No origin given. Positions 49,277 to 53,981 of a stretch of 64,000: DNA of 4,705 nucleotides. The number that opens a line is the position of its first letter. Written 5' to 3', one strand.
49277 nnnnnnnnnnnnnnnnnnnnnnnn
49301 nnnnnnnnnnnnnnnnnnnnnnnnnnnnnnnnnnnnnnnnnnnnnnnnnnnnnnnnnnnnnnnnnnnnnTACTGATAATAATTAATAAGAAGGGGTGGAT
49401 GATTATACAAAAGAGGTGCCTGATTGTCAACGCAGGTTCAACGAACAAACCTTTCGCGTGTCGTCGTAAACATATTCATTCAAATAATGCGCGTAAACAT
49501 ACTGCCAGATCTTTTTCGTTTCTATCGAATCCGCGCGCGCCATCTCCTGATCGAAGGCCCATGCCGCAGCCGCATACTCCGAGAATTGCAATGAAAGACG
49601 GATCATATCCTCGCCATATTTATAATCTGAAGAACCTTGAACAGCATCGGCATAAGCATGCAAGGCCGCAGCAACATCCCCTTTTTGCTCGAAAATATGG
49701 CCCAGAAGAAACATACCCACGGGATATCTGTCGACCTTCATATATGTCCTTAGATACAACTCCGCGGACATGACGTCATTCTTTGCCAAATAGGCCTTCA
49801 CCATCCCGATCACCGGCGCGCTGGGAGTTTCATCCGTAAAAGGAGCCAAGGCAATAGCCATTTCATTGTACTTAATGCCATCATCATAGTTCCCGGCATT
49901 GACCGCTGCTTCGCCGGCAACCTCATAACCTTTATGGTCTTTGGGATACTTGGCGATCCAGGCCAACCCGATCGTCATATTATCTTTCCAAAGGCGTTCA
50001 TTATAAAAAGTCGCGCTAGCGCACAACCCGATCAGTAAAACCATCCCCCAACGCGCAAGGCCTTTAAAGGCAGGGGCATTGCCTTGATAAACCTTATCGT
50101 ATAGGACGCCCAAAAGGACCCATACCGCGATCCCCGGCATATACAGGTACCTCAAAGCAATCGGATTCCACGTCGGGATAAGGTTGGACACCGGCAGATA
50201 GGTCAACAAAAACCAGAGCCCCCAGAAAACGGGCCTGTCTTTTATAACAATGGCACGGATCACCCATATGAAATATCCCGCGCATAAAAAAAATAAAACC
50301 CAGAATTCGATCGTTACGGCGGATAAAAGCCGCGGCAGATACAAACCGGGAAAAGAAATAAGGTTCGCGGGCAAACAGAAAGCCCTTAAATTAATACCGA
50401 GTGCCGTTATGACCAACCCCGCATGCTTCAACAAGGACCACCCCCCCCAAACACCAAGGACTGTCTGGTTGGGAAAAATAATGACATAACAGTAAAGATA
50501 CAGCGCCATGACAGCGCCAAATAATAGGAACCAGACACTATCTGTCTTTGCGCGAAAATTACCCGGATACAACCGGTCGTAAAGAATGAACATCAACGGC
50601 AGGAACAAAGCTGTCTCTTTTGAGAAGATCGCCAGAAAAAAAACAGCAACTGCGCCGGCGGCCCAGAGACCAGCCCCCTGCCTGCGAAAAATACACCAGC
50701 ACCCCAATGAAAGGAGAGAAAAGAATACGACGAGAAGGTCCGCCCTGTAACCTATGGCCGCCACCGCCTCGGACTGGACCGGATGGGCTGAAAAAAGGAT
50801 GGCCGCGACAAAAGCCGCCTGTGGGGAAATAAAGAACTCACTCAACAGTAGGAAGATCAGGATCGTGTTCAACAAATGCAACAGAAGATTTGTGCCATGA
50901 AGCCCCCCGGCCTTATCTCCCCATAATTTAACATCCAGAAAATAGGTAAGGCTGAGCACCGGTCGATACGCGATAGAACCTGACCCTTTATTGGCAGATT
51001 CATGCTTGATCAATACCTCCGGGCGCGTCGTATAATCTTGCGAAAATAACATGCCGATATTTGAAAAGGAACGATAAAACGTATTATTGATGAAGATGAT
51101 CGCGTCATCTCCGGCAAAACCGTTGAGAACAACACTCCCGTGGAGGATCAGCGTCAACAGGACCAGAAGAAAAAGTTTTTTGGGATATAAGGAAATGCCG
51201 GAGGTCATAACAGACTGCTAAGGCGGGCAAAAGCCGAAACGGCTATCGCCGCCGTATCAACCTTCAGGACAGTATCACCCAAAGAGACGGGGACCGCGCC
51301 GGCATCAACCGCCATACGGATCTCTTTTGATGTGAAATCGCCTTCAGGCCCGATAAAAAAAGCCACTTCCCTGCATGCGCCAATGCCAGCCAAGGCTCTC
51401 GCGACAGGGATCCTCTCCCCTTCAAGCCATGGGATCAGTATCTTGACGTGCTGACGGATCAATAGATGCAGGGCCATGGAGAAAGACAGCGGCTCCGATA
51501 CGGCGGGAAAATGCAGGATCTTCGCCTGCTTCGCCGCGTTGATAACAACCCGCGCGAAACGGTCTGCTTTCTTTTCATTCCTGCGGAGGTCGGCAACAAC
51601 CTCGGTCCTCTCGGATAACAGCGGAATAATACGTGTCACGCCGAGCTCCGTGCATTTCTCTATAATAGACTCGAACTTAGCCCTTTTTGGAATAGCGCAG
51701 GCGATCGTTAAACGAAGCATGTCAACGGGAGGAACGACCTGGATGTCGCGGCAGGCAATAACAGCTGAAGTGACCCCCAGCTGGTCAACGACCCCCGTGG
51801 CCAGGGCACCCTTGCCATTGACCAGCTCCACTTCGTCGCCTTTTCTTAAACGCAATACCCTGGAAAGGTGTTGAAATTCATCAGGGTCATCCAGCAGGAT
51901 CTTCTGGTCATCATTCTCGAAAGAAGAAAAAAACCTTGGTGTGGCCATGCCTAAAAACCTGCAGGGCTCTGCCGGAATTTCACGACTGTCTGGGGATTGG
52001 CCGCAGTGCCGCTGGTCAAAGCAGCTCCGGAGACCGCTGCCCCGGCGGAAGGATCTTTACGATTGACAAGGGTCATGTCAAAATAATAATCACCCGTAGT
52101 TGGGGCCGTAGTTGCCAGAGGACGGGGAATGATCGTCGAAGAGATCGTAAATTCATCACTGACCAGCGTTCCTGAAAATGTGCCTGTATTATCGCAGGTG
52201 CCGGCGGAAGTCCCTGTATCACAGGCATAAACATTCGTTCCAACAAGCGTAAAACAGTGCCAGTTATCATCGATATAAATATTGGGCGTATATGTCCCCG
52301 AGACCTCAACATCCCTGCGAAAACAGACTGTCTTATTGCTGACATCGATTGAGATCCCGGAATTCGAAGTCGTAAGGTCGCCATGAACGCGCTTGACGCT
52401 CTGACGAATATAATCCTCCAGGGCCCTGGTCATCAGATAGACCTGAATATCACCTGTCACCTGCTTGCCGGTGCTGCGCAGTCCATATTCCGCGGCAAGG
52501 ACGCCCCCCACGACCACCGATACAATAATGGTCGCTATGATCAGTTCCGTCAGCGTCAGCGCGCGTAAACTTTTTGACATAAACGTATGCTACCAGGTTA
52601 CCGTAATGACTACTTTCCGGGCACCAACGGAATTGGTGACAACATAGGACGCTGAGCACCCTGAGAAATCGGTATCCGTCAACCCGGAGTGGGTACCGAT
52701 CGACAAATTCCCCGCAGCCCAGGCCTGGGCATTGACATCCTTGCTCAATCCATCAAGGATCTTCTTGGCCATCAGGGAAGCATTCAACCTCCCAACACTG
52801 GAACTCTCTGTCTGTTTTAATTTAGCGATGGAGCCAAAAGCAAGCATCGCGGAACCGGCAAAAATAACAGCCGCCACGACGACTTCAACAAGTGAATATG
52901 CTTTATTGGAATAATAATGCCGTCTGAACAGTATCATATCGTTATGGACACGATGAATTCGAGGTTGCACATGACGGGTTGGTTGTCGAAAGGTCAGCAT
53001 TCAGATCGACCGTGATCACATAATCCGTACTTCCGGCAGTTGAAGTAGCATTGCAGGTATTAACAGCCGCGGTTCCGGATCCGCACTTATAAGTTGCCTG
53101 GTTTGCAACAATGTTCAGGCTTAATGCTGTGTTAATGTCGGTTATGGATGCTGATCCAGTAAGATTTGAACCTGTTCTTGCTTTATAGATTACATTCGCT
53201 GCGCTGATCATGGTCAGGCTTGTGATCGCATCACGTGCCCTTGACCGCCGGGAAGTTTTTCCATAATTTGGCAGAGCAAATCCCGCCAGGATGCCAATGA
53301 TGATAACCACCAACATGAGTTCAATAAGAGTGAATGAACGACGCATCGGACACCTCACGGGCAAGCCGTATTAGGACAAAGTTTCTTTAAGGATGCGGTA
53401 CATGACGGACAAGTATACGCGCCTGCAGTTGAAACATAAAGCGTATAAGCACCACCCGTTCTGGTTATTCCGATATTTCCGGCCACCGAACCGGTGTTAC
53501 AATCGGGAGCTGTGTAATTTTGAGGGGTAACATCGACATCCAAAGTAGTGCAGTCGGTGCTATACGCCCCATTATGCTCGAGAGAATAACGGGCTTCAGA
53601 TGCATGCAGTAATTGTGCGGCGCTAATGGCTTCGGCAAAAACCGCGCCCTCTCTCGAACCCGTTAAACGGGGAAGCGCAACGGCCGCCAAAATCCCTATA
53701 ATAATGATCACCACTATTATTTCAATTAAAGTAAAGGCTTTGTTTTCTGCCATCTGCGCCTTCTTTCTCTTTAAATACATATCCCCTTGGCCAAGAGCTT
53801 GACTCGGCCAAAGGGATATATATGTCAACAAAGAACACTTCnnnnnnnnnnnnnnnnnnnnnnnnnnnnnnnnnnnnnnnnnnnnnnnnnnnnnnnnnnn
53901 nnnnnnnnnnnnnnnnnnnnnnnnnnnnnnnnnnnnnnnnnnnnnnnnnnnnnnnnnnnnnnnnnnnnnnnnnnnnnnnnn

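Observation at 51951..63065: Complete T2SS / type IV pilus-like locus with seven tandem pilins and no peptidase or retraction ATPase in the window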

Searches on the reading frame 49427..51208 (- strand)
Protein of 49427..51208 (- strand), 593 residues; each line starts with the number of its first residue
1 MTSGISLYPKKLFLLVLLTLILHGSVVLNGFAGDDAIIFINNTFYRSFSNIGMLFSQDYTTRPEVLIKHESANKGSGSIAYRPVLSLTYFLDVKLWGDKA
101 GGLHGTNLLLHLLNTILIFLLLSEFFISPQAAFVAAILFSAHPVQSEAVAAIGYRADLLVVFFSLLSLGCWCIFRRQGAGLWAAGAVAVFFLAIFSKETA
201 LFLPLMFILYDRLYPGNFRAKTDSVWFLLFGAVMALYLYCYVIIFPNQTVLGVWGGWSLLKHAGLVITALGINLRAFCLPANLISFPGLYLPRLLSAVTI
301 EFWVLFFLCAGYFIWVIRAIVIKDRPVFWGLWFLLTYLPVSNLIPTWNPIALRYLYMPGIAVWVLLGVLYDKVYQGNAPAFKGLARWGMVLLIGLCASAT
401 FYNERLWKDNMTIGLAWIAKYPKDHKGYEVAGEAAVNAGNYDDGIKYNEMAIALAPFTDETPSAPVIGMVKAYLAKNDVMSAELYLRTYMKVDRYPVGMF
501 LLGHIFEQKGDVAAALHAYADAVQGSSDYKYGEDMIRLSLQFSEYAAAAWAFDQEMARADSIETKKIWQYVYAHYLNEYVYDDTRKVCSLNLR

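Call 5: search_protein_families(library=pfam, proteins=[window:49427-51208:-], max_evalue=0.01)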
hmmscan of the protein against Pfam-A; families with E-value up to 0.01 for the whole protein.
window:49427-51208:- (593 aa): 3 families
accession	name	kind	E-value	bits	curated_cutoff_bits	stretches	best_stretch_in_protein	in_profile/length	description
PF13432.12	TPR_16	-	1.4e-05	25.9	32.7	1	469-525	3-59/65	Tetratricopeptide repeat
PF00515.34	TPR_1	-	0.0015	18.7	27.8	0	433-456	9-32/34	Tetratricopeptide repeat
PF07719.23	TPR_2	-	0.0028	18.1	27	0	499-524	4-29/34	Tetratricopeptide repeat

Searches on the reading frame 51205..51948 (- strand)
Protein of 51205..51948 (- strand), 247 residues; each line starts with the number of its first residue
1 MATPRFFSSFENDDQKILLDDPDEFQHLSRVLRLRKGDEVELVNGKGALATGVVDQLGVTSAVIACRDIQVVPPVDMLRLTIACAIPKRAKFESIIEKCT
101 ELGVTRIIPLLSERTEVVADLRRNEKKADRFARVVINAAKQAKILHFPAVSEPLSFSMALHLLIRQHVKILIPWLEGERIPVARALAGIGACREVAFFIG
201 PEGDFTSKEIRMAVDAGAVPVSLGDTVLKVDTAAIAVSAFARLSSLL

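Call 5: search_protein_families(library=pfam, proteins=[window:51205-51948:-], max_evalue=0.01)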
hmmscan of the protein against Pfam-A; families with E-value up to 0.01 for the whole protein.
window:51205-51948:- (247 aa): 2 families
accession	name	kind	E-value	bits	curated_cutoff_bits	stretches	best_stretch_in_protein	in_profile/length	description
PF04452.19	Methyltrans_RNA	-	9e-41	139.6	23.9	1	78-239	5-162/165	RNA methyltransferase domain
PF20260.4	PUA_4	-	3.2e-09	37.2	23.9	1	19-54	1-35/48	RNA methyltransferase PUA domain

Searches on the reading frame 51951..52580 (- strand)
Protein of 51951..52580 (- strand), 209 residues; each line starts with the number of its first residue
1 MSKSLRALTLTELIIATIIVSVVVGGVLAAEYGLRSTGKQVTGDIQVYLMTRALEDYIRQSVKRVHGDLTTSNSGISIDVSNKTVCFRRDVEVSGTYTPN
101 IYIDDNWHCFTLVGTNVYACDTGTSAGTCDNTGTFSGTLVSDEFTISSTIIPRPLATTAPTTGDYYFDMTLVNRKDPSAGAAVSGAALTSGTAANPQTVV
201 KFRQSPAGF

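Call 5: search_protein_families(library=pfam, proteins=[window:51951-52580:-], max_evalue=0.01)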
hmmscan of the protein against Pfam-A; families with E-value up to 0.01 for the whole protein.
window:51951-52580:- (209 aa): 1 family
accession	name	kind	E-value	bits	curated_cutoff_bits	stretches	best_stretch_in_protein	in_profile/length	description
PF07963.17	N_methyl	-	0.0089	16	21.2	0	6-28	5-27/27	Prokaryotic N-terminal methylation motif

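Call 7: search_protein_families(library=ncbifam, proteins=[window:51951-52580:-], max_evalue=0.01)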
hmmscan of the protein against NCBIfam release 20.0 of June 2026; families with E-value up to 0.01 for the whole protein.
window:51951-52580:- (209 aa): 0 families

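Call 63: search_solved_structures(query=A5, max_evalue=10)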
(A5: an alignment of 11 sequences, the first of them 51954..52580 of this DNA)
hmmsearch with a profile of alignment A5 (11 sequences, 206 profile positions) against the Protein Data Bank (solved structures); distinct sequences matched with E-value up to 10: 4.
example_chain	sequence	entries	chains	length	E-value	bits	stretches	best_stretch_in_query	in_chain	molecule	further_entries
9egp_A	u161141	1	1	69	0.22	14.7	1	4-48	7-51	Geopilin domain 1 protein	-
8eee_H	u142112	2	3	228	0.24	14.6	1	106-182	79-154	rhMZ104-D antibody heavy chain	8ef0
7tgg_A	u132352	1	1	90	1.2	12.3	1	4-29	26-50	Geopilin domain 1 protein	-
8pfb_G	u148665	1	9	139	9.4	9.4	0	9-58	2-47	Type IV pilin PilE1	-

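Call 114: search_protein_families(library=pfam, alignment_id=A5, max_evalue=1)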
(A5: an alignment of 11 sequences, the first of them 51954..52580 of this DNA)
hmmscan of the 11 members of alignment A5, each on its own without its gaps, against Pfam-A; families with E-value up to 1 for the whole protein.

A. member 1, window:51954-52580:- (209 aa): 1 family
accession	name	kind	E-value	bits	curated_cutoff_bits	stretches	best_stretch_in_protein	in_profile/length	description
PF07963.17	N_methyl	-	0.0089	16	21.2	1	6-28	5-27/27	Prokaryotic N-terminal methylation motif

B. families by the number of members that match (of 11 scanned): 7 families
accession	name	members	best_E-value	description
PF07963.17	N_methyl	11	4.6e-05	Prokaryotic N-terminal methylation motif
PF11694.13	DUF3290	2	0.058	Protein of unknown function (DUF3290)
PF23924.1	DUF7263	1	0.034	Family of unknown function (DUF7263)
PF11160.13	Hva1_TUDOR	1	0.073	Hypervirulence associated proteins TUDOR domain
PF13214.11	DUF4022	1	0.13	Protein of unknown function (DUF4022)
PF06247.17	Plasmod_Pvs28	1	0.25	Pvs28 EGF domain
PF15879.10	MWFE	1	0.27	NADH-ubiquinone oxidoreductase MWFE subunit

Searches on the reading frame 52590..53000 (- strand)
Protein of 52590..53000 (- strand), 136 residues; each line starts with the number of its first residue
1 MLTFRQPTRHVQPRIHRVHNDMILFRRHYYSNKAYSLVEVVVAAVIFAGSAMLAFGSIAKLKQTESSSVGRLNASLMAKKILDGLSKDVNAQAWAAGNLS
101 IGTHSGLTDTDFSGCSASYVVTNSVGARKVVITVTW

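Call 5: search_protein_families(library=pfam, proteins=[window:52590-53000:-], max_evalue=0.01)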
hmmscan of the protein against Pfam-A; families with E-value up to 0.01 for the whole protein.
window:52590-53000:- (136 aa): 1 family
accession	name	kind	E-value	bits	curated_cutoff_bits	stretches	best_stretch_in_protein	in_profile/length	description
PF07963.17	N_methyl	-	0.0086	16.1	21.2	0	32-48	4-20/27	Prokaryotic N-terminal methylation motif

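Call 7: search_protein_families(library=ncbifam, proteins=[window:52590-53000:-], max_evalue=0.01)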
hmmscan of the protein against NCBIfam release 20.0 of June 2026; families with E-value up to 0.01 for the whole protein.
window:52590-53000:- (136 aa): 1 family
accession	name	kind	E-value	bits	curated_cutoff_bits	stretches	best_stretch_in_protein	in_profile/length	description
NF041013.1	T4P_ComGE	equivalog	0.00048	20.2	49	1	31-65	2-36/83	competence type IV pilus minor pilin ComGE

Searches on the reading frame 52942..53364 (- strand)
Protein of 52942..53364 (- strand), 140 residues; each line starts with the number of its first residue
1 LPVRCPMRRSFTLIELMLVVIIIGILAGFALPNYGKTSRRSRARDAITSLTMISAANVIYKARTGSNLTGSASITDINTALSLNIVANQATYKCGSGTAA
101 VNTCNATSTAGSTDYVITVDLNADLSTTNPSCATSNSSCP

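Call 5: search_protein_families(library=pfam, proteins=[window:52942-53364:-], max_evalue=0.01)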
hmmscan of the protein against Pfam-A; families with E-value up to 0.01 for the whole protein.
window:52942-53364:- (140 aa): 2 families
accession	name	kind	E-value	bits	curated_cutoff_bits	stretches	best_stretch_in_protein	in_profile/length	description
PF07963.17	N_methyl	-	6.7e-07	29.1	21.2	1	8-31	4-27/27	Prokaryotic N-terminal methylation motif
PF14221.11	DUF4330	-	0.0037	17.9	27.6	1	13-130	16-137/167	Domain of unknown function (DUF4330)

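Call 7: search_protein_families(library=ncbifam, proteins=[window:52942-53364:-], max_evalue=0.01)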
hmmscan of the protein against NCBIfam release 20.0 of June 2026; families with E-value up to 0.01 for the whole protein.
window:52942-53364:- (140 aa): 8 families
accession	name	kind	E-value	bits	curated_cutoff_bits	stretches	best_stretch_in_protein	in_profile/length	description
NF041775.1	typeIV_PilA_Myxo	equivalog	6.2e-11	42.7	400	1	6-56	8-58/214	type IV pilin protein PilA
TIGR01710.1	typeII_sec_gspG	equivalog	4e-09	36.6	88.85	1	9-66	1-58/134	type II secretion system major pseudopilin GspG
TIGR01708.2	typeII_sec_gspH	equivalog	1.7e-08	34.6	80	1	9-50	2-43/169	type II secretion system minor pseudopilin GspH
NF007862.0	PRK10574.1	equivalog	9.1e-07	29.1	138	1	8-47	4-43/145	prepilin peptidase-dependent pilin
TIGR02532.1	IV_pilin_GFxxxE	domain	4e-06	26.4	16.3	1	11-31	4-24/24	prepilin-type N-terminal cleavage/methylation domain-containing protein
NF040999.1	pilin_ComGC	equivalog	1.8e-05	24.8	75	1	9-64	2-57/84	competence type IV pilus major pilin ComGC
TIGR02596.1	TIGR02596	subfamily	0.0012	19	70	1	11-42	1-32/196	Verru_Chthon cassette protein D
NF007800.0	PRK10506.1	equivalog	0.0048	16.7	158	0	8-50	8-50/163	prepilin peptidase-dependent protein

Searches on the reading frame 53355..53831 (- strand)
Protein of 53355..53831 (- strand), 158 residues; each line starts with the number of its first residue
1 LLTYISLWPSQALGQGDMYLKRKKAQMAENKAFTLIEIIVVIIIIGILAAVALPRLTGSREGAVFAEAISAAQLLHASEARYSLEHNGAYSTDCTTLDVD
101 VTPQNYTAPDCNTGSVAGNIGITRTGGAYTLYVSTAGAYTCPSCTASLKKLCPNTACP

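Call 5: search_protein_families(library=pfam, proteins=[window:53355-53831:-], max_evalue=0.01)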
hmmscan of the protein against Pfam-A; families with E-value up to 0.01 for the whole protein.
window:53355-53831:- (158 aa): 1 family
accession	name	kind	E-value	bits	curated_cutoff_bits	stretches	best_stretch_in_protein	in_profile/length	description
PF07963.17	N_methyl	-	1.9e-06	27.6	21.2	1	30-53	4-27/27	Prokaryotic N-terminal methylation motif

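Call 7: search_protein_families(library=ncbifam, proteins=[window:53355-53831:-], max_evalue=0.01)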
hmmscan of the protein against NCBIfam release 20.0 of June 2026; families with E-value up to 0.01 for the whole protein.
window:53355-53831:- (158 aa): 9 families
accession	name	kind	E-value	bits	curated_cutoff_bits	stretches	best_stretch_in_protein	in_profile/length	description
TIGR01710.1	typeII_sec_gspG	equivalog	2.6e-10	40.4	88.85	1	31-103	1-73/134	type II secretion system major pseudopilin GspG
TIGR02532.1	IV_pilin_GFxxxE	domain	4.7e-07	29.4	16.3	1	31-53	2-24/24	prepilin-type N-terminal cleavage/methylation domain-containing protein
NF040999.1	pilin_ComGC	equivalog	5.1e-07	29.8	75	1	31-93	2-64/84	competence type IV pilus major pilin ComGC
NF041775.1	typeIV_PilA_Myxo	equivalog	5.7e-06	26.5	400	1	29-68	9-48/214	type IV pilin protein PilA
TIGR01708.2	typeII_sec_gspH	equivalog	9.2e-06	25.7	80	1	32-60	3-31/169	type II secretion system minor pseudopilin GspH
NF007862.0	PRK10574.1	equivalog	9.3e-06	25.8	138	1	27-89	1-63/145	prepilin peptidase-dependent pilin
NF041013.1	T4P_ComGE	equivalog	5.9e-05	23.1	49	1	29-63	2-36/83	competence type IV pilus minor pilin ComGE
TIGR02596.1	TIGR02596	subfamily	0.0007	19.7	70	1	33-59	1-27/196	Verru_Chthon cassette protein D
NF007800.0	PRK10506.1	equivalog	0.00089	19.1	158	1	24-53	2-31/163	prepilin peptidase-dependent protein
